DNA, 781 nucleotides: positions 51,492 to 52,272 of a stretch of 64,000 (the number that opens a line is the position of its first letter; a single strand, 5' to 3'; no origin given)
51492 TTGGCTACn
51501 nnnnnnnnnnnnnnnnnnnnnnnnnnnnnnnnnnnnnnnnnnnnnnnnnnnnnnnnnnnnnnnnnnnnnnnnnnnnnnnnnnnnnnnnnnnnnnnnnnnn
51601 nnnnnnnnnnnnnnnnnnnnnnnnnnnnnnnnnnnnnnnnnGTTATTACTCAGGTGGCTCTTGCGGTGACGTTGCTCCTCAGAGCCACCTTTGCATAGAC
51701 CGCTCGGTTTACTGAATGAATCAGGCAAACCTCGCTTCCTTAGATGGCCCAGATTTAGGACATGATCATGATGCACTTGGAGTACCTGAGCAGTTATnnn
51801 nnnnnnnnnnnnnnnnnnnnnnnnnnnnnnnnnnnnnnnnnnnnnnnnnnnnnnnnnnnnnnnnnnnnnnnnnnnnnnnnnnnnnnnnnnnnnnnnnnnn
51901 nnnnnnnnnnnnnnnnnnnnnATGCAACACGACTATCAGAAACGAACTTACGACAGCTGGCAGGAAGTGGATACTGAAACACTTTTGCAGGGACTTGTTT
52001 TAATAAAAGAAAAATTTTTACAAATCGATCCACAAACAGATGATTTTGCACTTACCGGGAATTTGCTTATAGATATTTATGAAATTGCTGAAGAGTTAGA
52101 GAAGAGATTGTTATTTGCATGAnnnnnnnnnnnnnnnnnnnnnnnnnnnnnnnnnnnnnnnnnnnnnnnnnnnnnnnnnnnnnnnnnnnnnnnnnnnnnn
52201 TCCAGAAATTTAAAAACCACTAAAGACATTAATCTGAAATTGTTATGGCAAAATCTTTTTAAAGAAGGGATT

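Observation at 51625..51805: R2: roughly 180-nt GC-rich structured region between a divergent gene pair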

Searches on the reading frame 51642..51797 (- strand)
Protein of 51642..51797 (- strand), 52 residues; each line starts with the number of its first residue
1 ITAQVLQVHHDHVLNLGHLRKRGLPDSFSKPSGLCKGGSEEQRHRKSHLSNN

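Call 54: find_homologous_proteins(query=window:51642-51797:-, max_evalue=0.01)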
Query seq(52 aa): no candidate shares three 5-residue words with the query. No homologue found.

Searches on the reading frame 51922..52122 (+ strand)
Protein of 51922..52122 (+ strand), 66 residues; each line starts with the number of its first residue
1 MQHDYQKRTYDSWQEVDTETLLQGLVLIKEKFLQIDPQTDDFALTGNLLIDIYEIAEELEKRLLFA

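Call 13: search_protein_families(library=pfam, proteins=[window:51922-52122:+])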
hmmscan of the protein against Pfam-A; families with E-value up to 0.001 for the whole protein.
window:51922-52122:+ (66 aa): 0 families

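Call 51: find_encoding_contigs(protein=window:51922-52122:+, flank=3000, max_places=10)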
Protein window:51922-52122:+ (66 aa): 21 contigs read that carry it; 10 places shown.
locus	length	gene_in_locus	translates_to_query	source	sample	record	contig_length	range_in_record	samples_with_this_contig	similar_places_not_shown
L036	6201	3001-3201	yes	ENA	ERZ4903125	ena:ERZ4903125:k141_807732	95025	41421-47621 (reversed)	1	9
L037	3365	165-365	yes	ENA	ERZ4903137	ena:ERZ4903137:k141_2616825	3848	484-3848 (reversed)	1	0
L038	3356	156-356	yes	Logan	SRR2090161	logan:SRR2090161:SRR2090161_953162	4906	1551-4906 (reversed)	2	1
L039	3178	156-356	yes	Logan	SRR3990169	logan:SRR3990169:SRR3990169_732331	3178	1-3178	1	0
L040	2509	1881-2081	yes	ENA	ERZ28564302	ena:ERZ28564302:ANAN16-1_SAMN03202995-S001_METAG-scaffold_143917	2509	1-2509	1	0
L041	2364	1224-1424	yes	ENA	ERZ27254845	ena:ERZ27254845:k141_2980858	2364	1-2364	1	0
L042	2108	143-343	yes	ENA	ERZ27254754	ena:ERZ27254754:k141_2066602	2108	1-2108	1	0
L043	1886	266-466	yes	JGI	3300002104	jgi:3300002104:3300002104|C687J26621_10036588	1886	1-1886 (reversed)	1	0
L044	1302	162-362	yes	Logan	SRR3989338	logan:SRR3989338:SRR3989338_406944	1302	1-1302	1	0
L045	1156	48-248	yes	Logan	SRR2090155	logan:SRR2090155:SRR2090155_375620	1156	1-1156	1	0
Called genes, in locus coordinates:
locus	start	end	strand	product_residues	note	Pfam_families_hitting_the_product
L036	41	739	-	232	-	-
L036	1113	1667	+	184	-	PF01288:HPPK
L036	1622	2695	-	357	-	PF15891:Nuc_deoxyri_tr2 (weak)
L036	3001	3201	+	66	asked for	-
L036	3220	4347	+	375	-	PF02770:Acyl-CoA_dh_M, PF00441:Acyl-CoA_dh_1, PF08028:Acyl-CoA_dh_2, PF22924:ACOX_C_alpha1 (weak)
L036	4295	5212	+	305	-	PF01882:DUF58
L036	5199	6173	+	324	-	PF00890:FAD_binding_2 (faint), PF01266:DAO (faint), PF01946:Thi4 (faint), PF03486:HI0933_like (faint), PF07992:Pyr_redox_2, PF13738:Pyr_redox_3, PF00070:Pyr_redox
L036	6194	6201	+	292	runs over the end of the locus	PF03746:LamB_YcsF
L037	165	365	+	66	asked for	-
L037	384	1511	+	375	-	PF02770:Acyl-CoA_dh_M, PF00441:Acyl-CoA_dh_1, PF08028:Acyl-CoA_dh_2, PF22924:ACOX_C_alpha1 (weak)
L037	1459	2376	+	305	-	PF01882:DUF58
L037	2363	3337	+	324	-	PF00890:FAD_binding_2 (faint), PF01266:DAO (faint), PF01946:Thi4 (faint), PF03486:HI0933_like (faint), PF07992:Pyr_redox_2, PF13738:Pyr_redox_3, PF00070:Pyr_redox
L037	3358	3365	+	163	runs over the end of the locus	?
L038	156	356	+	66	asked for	-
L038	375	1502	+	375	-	PF02770:Acyl-CoA_dh_M, PF00441:Acyl-CoA_dh_1, PF08028:Acyl-CoA_dh_2, PF22924:ACOX_C_alpha1 (weak)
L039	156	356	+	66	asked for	-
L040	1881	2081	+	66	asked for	-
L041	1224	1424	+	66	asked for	-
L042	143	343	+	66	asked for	-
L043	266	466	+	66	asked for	-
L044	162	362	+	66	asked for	-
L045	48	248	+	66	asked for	-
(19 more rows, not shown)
